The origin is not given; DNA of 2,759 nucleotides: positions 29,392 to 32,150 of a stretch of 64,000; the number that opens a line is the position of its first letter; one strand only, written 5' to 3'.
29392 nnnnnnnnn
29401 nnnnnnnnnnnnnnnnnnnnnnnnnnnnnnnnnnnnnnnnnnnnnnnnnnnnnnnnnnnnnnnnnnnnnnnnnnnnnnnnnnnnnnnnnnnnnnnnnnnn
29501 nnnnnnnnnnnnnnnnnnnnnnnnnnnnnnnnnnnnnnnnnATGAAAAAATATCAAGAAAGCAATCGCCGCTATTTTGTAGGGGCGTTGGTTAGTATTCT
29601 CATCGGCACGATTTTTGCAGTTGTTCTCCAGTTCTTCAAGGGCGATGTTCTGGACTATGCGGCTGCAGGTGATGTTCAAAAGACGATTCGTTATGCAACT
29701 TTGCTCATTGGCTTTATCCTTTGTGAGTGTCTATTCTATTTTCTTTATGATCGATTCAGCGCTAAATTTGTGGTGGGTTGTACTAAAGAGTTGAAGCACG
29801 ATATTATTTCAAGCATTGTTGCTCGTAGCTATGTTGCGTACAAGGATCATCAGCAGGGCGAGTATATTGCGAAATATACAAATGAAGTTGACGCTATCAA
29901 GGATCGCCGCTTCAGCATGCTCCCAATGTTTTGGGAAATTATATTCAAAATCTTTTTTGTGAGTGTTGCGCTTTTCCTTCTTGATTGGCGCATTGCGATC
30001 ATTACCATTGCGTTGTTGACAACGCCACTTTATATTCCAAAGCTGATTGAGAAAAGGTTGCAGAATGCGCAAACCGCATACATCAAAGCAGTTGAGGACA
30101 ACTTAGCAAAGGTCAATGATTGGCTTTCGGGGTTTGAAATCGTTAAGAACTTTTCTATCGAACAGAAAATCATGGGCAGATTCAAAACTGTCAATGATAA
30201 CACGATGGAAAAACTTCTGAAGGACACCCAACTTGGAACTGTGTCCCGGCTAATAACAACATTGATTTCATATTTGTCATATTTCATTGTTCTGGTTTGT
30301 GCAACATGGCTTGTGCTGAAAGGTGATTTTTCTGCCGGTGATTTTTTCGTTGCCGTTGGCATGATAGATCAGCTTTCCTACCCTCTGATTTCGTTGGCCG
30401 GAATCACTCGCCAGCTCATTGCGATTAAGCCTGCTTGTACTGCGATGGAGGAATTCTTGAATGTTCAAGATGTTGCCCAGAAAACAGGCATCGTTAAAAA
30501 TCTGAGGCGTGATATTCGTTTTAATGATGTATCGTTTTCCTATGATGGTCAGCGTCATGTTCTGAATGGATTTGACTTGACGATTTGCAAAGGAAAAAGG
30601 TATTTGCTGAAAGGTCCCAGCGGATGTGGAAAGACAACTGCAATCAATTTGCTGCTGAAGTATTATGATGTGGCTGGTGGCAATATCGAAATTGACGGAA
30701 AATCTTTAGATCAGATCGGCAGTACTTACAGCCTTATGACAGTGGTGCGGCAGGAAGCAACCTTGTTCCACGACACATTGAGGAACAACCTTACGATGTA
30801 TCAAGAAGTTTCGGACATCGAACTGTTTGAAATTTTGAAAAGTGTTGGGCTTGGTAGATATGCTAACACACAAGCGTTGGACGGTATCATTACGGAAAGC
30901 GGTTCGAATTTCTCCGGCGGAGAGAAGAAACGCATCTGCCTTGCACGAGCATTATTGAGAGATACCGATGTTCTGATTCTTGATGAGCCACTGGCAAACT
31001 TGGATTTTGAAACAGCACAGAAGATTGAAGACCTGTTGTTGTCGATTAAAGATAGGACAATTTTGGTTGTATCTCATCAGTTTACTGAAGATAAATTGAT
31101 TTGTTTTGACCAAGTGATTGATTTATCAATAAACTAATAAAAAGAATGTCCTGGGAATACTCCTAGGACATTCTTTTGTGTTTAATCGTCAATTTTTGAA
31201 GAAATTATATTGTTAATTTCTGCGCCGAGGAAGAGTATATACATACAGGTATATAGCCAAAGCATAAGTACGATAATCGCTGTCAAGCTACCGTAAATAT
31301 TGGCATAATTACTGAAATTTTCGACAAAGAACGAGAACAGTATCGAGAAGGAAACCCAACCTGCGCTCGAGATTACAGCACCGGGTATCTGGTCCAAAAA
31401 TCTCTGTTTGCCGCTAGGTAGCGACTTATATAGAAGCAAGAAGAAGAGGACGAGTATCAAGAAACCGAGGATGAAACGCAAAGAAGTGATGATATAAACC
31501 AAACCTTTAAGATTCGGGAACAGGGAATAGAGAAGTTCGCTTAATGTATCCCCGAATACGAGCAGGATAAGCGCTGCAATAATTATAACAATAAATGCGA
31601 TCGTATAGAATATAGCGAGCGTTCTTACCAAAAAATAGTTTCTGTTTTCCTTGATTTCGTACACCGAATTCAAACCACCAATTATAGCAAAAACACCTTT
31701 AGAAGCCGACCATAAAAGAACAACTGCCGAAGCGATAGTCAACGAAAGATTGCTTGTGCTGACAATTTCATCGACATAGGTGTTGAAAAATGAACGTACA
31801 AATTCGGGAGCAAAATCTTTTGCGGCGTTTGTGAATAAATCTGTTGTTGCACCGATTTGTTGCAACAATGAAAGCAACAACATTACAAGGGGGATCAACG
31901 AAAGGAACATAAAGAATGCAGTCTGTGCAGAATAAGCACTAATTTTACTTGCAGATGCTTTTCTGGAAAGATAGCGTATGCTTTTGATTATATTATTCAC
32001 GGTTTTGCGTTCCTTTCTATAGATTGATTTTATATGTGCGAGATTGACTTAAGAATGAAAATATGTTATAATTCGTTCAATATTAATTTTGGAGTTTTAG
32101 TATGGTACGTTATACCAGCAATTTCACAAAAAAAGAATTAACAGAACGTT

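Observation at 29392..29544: ermC/cat-style ribosome-sensing translational attenuator in front of an ABC exporter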

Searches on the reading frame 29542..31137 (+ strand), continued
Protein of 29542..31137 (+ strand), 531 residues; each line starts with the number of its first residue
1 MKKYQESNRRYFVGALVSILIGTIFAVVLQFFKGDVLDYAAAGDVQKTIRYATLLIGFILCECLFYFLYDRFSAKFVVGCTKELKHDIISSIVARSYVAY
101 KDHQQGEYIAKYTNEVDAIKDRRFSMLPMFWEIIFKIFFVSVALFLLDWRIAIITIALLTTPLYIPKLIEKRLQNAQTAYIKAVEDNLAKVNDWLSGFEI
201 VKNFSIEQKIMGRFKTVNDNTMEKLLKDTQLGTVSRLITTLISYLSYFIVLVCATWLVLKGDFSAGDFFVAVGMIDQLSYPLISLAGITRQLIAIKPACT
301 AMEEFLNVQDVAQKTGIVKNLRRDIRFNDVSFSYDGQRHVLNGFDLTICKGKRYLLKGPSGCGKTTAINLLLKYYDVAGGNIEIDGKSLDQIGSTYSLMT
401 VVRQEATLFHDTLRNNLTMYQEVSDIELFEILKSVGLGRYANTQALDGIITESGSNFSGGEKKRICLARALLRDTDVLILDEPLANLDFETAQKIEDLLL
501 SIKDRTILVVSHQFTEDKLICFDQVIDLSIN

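Call 35: find_encoding_contigs(protein=P0026, flank=6000, max_places=3)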
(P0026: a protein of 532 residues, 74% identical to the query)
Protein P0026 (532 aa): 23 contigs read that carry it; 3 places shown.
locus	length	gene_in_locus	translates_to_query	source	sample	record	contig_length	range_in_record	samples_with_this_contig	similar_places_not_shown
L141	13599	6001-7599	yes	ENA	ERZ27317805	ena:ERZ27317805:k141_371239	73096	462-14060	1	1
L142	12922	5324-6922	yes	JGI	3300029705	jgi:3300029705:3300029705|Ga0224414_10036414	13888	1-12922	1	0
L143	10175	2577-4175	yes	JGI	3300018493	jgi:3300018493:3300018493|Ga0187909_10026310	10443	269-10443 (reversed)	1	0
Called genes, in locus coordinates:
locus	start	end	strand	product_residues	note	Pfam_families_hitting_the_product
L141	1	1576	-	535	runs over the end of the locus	PF13007:LZ_Tnp_IS66, PF13005:zf-IS66, PF03050:DDE_Tnp_IS66, PF13817:DDE_Tnp_IS66_C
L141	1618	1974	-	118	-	PF05717:TnpB_IS66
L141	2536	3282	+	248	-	PF00589:Phage_integrase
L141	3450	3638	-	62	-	-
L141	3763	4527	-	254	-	-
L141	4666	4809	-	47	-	-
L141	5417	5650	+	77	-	-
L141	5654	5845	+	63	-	-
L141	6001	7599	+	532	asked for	PF00664:ABC_membrane, PF00005:ABC_tran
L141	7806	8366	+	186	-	PF00239:Resolvase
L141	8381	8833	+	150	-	-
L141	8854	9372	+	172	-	-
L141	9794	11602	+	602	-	PF00009:GTP_EFTU, PF03144:GTP_EFTU_D2, PF00679:EFG_C, PF06421:LepA_C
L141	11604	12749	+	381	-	PF04055:Radical_SAM, PF06969:HemN_C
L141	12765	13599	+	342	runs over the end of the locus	-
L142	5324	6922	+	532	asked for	PF00664:ABC_membrane, PF00005:ABC_tran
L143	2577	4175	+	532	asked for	PF00664:ABC_membrane, PF00005:ABC_tran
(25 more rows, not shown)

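Call 36: find_encoding_contigs(protein=P0066, flank=6000, max_places=3)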
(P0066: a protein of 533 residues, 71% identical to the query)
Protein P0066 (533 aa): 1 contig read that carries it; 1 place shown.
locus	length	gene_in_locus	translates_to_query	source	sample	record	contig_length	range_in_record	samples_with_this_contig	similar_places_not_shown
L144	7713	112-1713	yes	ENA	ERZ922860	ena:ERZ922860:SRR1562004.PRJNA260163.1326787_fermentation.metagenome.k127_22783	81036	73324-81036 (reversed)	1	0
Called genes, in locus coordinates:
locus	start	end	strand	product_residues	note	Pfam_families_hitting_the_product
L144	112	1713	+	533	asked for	PF00664:ABC_membrane, PF00005:ABC_tran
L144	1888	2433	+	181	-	PF05239:PRC (weak)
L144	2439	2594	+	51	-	PF27112:YrzR_Zn_ribbon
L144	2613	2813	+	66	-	-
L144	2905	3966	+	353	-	PF01594:AI-2E_transport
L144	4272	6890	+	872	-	PF01411:tRNA-synt_2c, PF07973:tRNA_SAD, PF02272:DHHA1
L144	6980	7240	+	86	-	PF06135:IreB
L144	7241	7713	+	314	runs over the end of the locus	PF00248:Aldo_ket_red, PF00037:Fer4 (faint)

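Call 38: find_encoding_contigs(protein=P0002, flank=4000, max_places=2)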
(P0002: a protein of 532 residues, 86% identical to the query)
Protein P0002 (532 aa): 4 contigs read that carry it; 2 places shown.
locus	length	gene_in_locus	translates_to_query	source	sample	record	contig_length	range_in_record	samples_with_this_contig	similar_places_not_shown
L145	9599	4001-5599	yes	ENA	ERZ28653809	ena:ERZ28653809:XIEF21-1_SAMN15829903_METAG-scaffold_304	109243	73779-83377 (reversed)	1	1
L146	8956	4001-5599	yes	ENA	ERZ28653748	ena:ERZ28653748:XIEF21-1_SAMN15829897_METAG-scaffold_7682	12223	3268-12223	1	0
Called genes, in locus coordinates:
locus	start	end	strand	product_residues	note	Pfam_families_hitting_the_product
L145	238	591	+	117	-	PF04277:OAD_gamma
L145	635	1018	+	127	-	PF00364:Biotin_lipoyl, PF25917:BSH_RND, PF25973:BSH_CzcB (faint)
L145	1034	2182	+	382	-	PF03977:OAD_beta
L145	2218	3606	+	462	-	PF00682:HMGL-like, PF02436:PYC_OADA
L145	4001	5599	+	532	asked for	PF00664:ABC_membrane, PF00005:ABC_tran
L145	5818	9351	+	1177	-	PF01855:POR_N, PF17147:PFOR_II, PF01558:POR, PF10371:EKR, PF12838:Fer4_7, PF13183:Fer4_8 (weak), PF13484:Fer4_16, PF02775:TPP_enzyme_C, +4 more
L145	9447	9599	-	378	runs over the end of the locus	PF04055:Radical_SAM, PF06969:HemN_C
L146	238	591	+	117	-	PF04277:OAD_gamma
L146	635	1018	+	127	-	PF00364:Biotin_lipoyl, PF25917:BSH_RND, PF25973:BSH_CzcB (faint)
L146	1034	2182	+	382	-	PF03977:OAD_beta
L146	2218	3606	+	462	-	PF00682:HMGL-like, PF02436:PYC_OADA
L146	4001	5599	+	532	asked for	PF00664:ABC_membrane, PF00005:ABC_tran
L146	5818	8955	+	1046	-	?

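Call 39: find_encoding_contigs(protein=P0013, flank=4000, max_places=2)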
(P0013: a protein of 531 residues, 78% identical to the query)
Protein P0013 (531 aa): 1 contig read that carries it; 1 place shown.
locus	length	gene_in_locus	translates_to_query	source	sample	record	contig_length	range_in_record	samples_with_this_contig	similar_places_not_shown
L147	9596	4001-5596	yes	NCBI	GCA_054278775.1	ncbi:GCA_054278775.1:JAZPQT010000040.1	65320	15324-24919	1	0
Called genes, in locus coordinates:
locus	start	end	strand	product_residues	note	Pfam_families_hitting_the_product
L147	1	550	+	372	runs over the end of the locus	PF03462:PCRF, PF00472:RF-1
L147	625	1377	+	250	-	PF06161:DUF975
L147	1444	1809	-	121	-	PF07411:DUF1508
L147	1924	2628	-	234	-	PF00702:Hydrolase, PF13419:HAD_2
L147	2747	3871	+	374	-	PF04389:Peptidase_M28 (weak), PF01546:Peptidase_M20, PF07687:M20_dimer (weak)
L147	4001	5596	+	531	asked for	PF00664:ABC_membrane, PF00005:ABC_tran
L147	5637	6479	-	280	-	PF00126:HTH_1, PF03466:LysR_substrate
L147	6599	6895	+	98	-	-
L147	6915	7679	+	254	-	PF00135:COesterase (faint), PF20434:BD-FAE, PF07859:Abhydrolase_3, PF12697:Abhydrolase_6 (weak)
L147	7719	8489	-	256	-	PF01925:TauE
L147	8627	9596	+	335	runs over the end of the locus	PF00248:Aldo_ket_red, PF13183:Fer4_8 (faint), PF13187:Fer4_9 (weak), PF13534:Fer4_17 (weak)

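Call 40: find_encoding_contigs(protein=P0020, flank=4000, max_places=2)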
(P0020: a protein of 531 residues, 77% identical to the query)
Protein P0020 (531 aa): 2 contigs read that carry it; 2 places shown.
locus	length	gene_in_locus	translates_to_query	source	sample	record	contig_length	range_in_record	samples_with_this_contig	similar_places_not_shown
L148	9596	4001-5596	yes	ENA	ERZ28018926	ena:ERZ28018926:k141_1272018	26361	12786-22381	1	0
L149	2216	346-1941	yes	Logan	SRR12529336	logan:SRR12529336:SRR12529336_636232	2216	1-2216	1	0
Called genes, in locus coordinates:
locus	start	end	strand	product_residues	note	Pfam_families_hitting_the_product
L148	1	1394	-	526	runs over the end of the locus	PF20251:Big_14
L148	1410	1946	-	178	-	PF04542:Sigma70_r2, PF08281:Sigma70_r4_2, PF04545:Sigma70_r4 (weak)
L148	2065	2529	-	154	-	PF02681:DUF212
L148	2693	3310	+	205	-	PF02525:Flavodoxin_2, PF03358:FMN_red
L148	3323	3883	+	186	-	PF01613:Flavin_Reduct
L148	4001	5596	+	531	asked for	PF00664:ABC_membrane, PF00005:ABC_tran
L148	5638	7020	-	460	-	PF03023:MurJ (weak), PF01554:MatE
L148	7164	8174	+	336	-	PF00248:Aldo_ket_red, PF13187:Fer4_9 (weak), PF13534:Fer4_17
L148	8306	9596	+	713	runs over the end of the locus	PF09371:Tex_N, PF22706:Tex_central_region, PF16921:Tex_YqgF, PF14635:HHH_7, PF12836:HHH_3, PF17674:HHH_9, PF00575:S1, PF23459:S1_RRP5, +1 more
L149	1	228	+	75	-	?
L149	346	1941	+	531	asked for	PF00664:ABC_membrane, PF00005:ABC_tran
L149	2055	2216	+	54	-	?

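Call 41: find_encoding_contigs(protein=P0029, flank=4000, max_places=2)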
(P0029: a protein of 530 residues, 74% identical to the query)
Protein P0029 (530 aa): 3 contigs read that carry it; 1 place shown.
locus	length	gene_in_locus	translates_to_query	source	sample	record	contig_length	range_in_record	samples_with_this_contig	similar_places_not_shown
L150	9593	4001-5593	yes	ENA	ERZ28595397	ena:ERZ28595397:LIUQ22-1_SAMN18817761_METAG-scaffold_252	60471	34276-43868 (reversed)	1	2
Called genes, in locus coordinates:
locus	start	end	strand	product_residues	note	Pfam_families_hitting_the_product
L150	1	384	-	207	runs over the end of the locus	PF01865:PhoU_div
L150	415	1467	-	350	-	PF01384:PHO4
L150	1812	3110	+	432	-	PF00128:Alpha-amylase, PF14701:hDGE_amylase, PF00128:Alpha-amylase, PF18612:Bac_A_amyl_C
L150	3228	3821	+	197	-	PF13189:Cytidylate_kin2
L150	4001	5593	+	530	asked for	PF00664:ABC_membrane, PF00005:ABC_tran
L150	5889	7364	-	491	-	PF09547:SpoIVA_ATPase, PF20438:SpoIVA_middle, PF20439:SpoIVA_C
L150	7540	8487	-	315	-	PF02603:Hpr_kinase_N, PF07475:Hpr_kinase_C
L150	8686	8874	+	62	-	PF00830:Ribosomal_L28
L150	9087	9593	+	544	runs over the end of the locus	PF00890:FAD_binding_2, PF01266:DAO, PF07992:Pyr_redox_2, PF12831:FAD_oxidored, PF13450:NAD_binding_8, PF13738:Pyr_redox_3, PF00070:Pyr_redox, PF13192:Thioredoxin_3, +3 more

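Call 44: search_dna_similar(query=window:29542-31137:+, collection=plasmids, mode=protein, max_evalue=1e-40, max_rows=15)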
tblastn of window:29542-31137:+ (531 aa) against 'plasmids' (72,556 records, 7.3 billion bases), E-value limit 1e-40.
Records with a match: 7; places in all: 7; records where one place covers at least 80% of the query: 7.
Best place of each record, by identity: <60% 7.
By first word of the organism name: Clostridium 3; Lactobacillus 2; Clostridiaceae 1; Paraclostridium 1.
By predicted mobility (MOB-suite, as given by PLSDB): non-mobilizable 6; mobilizable 1.
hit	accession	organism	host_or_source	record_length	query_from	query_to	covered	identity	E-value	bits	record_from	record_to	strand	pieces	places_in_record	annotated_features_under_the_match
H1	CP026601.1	Clostridiaceae bacterium 14S0207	Bos taurus,whole organsim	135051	3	528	99%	30.0%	5e-64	233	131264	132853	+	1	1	multidrug ABC transporter ATP-binding protein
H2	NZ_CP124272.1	Paraclostridium sordellii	Vulpes vulpes,whole organism,intestine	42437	3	526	99%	27.8%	2e-44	206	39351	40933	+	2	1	ABC transporter ATP-binding protein (x2)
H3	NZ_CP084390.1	Lactobacillus helsingborgensis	Apis mellifera,pure culture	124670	11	526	97%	28.1%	8e-43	171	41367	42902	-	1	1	ABC transporter ATP-binding protein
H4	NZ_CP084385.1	Lactobacillus helsingborgensis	Apis mellifera,pure culture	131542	11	526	97%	28.1%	8e-43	171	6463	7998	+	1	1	ABC transporter ATP-binding protein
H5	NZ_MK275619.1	Clostridium perfringens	neonatal piglet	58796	26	526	94%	28.8%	2e-51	196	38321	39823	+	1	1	ABC transporter ATP-binding protein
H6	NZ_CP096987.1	Clostridium felsineum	whole organism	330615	1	526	99%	27.0%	2e-43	173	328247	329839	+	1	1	ABC transporter ATP-binding protein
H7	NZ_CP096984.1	Clostridium felsineum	whole organism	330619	1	526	99%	27.0%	2e-43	173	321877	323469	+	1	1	ABC transporter ATP-binding protein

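Call 53: find_encoding_contigs(protein=P0001, flank=600, max_places=3)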
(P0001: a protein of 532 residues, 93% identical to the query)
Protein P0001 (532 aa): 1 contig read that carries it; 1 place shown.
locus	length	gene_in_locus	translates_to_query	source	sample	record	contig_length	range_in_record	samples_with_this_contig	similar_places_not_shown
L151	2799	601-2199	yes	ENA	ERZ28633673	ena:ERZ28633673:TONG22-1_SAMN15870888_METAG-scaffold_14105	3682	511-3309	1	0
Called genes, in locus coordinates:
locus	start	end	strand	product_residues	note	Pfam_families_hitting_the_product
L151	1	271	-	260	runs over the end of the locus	?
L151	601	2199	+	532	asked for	PF00664:ABC_membrane, PF00005:ABC_tran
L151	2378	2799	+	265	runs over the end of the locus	?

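Call 54: find_encoding_contigs(protein=P0006, flank=600, max_places=3)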
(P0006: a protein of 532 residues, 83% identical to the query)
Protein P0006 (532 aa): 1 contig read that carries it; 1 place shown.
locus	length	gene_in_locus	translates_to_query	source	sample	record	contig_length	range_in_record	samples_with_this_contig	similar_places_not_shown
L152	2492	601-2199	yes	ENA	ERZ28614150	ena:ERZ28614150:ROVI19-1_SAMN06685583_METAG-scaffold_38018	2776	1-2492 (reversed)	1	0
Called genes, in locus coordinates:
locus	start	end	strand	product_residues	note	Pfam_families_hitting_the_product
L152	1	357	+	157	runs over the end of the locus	PF24716:WapI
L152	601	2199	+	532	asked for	PF00664:ABC_membrane, PF00005:ABC_tran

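Call 55: find_encoding_contigs(protein=P0012, flank=600, max_places=3)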
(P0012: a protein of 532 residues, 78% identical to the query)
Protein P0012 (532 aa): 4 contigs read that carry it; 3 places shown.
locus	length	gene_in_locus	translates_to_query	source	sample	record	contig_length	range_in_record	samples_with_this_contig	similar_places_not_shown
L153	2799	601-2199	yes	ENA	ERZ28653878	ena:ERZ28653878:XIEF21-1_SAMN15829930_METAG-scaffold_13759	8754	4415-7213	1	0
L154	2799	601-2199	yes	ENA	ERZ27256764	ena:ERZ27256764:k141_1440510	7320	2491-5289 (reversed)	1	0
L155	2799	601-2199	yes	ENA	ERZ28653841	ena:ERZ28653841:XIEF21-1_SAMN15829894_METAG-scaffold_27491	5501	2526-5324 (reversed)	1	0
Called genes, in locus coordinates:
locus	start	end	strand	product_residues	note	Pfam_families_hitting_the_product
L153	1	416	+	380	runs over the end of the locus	PF00465:Fe-ADH, PF13685:Fe-ADH_2, PF25137:ADH_Fe_C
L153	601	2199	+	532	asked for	PF00664:ABC_membrane, PF00005:ABC_tran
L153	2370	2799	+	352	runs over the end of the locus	-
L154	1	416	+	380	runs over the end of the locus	PF00465:Fe-ADH, PF13685:Fe-ADH_2, PF25137:ADH_Fe_C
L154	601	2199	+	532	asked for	PF00664:ABC_membrane, PF00005:ABC_tran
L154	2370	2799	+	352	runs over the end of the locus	-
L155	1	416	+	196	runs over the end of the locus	?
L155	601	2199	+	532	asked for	PF00664:ABC_membrane, PF00005:ABC_tran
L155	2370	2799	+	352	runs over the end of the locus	-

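Call 56: find_encoding_contigs(protein=P0010, flank=600, max_places=3)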
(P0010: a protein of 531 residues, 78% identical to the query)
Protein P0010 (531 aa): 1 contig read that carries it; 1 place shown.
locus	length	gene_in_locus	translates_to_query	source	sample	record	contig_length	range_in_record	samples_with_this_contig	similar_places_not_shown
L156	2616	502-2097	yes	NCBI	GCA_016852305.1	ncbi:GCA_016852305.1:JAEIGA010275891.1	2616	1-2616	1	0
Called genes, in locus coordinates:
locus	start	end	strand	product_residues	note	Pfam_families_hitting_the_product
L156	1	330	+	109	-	?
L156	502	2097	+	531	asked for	PF00664:ABC_membrane, PF00005:ABC_tran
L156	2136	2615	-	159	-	?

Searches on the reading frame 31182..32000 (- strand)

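Call 6: search_protein_families(library=pfam, proteins=[window:31182-32000:-])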
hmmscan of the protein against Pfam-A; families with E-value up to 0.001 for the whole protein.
window:31182-32000:- (272 aa): 1 family
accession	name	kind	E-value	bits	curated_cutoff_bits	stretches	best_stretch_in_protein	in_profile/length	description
PF03631.20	Virul_fac_BrkB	-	1.3e-56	192.6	33.7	1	19-267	4-256/259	Virulence factor BrkB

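Call 8: search_protein_families(library=ncbifam, proteins=[window:31182-32000:-], max_evalue=0.01)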
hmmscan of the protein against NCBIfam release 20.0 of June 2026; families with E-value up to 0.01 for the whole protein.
window:31182-32000:- (272 aa): 3 families
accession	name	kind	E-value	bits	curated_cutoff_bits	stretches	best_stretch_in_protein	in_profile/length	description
TIGR00765.1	yihY_not_rbn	subfamily_domain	1.7e-32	113.3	73.15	1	11-267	6-257/259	YihY family inner membrane protein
NF002457.0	PRK01637.1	equivalog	7e-20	71.4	307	1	3-266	15-274/295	virulence factor BrkB family protein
NF003256.0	PRK04214.1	equivalog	4.1e-15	55.7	500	1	9-267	21-274/412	ribonuclease BN/unknown domain fusion protein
